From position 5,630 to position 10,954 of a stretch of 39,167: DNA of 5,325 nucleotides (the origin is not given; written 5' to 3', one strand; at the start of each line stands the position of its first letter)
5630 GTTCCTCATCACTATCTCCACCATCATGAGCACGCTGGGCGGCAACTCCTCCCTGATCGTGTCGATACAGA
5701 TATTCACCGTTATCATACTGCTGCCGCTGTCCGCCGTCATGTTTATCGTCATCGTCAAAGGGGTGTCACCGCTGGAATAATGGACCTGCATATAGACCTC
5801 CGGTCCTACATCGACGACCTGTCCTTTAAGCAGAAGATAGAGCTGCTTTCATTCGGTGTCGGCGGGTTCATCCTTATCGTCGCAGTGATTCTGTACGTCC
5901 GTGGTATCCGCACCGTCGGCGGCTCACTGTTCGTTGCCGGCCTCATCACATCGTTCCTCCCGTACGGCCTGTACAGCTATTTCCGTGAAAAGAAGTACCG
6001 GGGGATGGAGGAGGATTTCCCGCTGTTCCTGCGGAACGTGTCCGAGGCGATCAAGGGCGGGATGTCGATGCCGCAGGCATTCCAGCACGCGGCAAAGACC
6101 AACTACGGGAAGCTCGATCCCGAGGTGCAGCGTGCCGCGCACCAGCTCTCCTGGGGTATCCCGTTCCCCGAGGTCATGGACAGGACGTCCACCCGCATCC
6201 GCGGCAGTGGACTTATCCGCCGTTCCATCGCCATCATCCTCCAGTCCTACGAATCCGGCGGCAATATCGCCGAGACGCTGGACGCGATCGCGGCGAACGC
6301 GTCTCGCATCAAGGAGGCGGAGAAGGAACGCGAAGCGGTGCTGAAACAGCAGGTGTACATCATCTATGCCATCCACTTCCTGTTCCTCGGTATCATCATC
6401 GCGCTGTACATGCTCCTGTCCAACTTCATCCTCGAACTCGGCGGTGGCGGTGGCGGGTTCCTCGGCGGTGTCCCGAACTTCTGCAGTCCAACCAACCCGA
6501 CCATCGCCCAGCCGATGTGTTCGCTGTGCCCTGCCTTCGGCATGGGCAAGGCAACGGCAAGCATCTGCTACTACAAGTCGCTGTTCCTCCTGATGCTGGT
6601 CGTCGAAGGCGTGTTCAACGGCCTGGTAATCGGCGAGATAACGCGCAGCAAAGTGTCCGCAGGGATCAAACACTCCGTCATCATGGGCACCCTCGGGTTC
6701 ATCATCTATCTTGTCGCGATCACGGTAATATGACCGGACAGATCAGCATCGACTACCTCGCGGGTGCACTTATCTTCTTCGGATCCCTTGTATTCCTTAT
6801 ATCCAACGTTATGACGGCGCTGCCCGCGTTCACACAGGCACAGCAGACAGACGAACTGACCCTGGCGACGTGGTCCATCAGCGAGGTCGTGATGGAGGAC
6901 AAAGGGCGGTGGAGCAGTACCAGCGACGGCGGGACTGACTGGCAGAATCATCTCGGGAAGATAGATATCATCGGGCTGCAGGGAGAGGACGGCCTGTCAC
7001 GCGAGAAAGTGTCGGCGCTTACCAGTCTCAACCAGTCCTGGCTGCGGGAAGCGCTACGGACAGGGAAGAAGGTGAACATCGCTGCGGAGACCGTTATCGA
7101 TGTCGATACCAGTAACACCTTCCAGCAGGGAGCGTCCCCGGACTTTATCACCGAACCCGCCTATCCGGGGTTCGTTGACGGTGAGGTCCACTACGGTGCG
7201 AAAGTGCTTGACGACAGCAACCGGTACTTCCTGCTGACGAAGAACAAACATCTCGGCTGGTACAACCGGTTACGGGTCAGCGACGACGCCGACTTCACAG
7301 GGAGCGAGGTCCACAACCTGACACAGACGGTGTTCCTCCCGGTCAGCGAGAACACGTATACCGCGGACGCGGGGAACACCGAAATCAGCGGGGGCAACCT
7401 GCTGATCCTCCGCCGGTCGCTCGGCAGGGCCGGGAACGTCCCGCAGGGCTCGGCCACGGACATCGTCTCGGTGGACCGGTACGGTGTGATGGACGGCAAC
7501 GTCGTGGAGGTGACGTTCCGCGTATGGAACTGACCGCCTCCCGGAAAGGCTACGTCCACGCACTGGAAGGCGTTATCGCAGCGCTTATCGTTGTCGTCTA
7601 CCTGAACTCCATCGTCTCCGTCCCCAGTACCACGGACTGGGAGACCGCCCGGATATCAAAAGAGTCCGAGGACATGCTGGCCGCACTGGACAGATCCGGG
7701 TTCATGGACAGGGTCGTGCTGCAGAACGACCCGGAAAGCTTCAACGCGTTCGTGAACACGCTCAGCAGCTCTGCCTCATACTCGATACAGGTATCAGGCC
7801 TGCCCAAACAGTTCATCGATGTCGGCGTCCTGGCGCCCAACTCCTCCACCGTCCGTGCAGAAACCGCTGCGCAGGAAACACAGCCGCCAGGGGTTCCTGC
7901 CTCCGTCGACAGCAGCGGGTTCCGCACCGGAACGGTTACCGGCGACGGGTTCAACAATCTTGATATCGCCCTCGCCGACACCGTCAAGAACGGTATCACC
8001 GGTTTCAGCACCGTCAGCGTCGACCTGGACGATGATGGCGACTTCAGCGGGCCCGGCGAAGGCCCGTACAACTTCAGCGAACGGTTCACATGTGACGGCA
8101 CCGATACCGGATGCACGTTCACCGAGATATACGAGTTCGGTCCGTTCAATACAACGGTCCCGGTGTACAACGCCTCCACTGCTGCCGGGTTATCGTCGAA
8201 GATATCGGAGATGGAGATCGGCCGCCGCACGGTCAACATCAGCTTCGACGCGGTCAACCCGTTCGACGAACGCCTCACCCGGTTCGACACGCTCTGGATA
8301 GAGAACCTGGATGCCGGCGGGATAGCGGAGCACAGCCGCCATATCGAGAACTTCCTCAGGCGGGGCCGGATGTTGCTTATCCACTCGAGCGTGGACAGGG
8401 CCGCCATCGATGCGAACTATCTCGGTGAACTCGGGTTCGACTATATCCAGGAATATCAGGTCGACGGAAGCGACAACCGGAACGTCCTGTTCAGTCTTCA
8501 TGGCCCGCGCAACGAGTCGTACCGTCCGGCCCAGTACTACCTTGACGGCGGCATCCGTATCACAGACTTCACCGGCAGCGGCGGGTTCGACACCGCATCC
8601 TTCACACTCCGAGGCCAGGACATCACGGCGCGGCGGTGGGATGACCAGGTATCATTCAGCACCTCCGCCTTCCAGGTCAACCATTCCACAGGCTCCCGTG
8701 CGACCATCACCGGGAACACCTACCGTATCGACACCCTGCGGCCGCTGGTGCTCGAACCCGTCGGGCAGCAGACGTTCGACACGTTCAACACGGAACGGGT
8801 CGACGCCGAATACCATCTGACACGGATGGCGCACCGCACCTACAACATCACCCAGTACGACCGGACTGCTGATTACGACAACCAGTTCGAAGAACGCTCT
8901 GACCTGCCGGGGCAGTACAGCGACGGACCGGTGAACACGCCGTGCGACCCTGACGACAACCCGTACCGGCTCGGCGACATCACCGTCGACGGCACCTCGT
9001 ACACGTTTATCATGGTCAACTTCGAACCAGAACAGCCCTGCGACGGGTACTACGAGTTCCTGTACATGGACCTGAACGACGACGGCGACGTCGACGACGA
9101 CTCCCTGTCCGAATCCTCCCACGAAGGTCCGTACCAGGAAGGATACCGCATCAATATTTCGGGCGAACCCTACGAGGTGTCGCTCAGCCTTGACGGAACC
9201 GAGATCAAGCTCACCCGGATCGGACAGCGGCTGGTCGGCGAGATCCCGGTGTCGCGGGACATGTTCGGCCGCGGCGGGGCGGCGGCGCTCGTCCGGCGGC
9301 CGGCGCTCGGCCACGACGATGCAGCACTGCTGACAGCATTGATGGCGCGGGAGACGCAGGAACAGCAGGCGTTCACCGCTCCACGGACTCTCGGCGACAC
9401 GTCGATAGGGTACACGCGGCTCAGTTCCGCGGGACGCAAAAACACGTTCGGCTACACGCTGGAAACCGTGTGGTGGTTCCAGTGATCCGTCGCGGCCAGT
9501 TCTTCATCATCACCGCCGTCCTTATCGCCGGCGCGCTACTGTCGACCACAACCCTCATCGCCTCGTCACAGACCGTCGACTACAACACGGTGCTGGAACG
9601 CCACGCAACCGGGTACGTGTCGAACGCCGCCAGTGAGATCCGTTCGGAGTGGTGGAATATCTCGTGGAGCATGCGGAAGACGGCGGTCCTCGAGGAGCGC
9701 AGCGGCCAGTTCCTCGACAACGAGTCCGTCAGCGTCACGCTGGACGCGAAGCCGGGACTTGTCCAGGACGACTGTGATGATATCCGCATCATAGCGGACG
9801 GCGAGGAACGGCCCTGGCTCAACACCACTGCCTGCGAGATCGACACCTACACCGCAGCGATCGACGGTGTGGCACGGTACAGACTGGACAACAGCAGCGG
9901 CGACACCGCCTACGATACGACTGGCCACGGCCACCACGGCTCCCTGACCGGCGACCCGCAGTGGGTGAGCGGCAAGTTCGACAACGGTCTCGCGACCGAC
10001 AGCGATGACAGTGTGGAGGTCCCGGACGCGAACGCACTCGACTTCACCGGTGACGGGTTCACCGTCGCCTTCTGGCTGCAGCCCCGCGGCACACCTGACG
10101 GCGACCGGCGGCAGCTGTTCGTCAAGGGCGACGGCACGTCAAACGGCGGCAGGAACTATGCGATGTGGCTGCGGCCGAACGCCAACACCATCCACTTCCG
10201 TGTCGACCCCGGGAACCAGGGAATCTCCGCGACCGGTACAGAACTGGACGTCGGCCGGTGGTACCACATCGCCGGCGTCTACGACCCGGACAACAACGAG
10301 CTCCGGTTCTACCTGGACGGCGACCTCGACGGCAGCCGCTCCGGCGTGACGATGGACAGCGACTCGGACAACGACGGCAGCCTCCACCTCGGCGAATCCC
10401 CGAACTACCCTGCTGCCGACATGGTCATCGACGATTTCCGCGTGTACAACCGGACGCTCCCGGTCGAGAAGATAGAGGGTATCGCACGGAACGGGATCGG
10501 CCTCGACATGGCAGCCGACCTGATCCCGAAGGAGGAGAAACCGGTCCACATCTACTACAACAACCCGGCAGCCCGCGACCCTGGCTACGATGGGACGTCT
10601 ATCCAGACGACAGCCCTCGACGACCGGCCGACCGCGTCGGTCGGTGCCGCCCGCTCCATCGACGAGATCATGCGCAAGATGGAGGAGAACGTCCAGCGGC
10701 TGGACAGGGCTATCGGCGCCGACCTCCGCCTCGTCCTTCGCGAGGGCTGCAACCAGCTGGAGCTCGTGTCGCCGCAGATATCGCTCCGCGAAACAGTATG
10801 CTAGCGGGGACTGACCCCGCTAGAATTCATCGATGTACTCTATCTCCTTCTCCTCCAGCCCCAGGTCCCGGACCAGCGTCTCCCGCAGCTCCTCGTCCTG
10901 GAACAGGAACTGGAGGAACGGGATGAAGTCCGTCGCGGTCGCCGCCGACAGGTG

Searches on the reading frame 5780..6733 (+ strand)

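Call 6: search_protein_families(library=pfam, proteins=[window:5780-6733:+], max_evalue=0.01)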
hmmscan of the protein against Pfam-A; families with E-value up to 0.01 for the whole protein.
window:5780-6733:+ (317 aa): 1 family
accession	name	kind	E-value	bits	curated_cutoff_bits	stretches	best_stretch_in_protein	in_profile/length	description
PF00482.28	T2SSF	-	3.8e-18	66.1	25.2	1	83-209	1-123/125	Type II secretion system (T2SS), protein F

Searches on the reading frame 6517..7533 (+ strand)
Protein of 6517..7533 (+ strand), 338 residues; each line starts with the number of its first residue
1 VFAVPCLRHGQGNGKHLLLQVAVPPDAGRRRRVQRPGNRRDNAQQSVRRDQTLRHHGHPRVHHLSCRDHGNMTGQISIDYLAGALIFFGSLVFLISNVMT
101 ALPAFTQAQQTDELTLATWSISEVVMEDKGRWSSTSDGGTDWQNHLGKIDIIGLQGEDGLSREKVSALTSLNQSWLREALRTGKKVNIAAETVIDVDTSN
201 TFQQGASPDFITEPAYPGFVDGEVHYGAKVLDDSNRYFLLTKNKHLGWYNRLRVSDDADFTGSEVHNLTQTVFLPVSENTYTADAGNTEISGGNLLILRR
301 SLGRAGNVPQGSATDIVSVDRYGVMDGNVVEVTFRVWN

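Call 6: search_protein_families(library=pfam, proteins=[window:6517-7533:+], max_evalue=0.01)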
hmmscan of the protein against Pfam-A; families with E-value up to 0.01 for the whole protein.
window:6517-7533:+ (338 aa): 1 family
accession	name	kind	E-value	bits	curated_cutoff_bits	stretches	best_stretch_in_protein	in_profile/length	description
PF23958.1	DUF7287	-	0.0023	18.9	27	1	73-116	3-45/157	Family of unknown function (DUF7287)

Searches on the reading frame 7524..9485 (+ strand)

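Call 6: search_protein_families(library=pfam, proteins=[window:7524-9485:+], max_evalue=0.01)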
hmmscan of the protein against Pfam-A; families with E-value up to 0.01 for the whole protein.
window:7524-9485:+ (653 aa): 1 family
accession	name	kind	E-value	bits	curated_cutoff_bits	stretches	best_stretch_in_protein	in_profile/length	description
PF23959.1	DUF7288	-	0.00073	20.4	27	1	8-78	1-77/184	Family of unknown function (DUF7288)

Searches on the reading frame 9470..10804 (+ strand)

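Call 6: search_protein_families(library=pfam, proteins=[window:9470-10804:+], max_evalue=0.01)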
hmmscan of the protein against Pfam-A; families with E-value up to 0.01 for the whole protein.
window:9470-10804:+ (444 aa): 1 family
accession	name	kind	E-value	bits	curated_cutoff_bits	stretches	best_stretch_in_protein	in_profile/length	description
PF13385.13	Laminin_G_3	-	8.2e-28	97.9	27.6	1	177-335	2-150/151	Concanavalin A-like lectin/glucanases superfamily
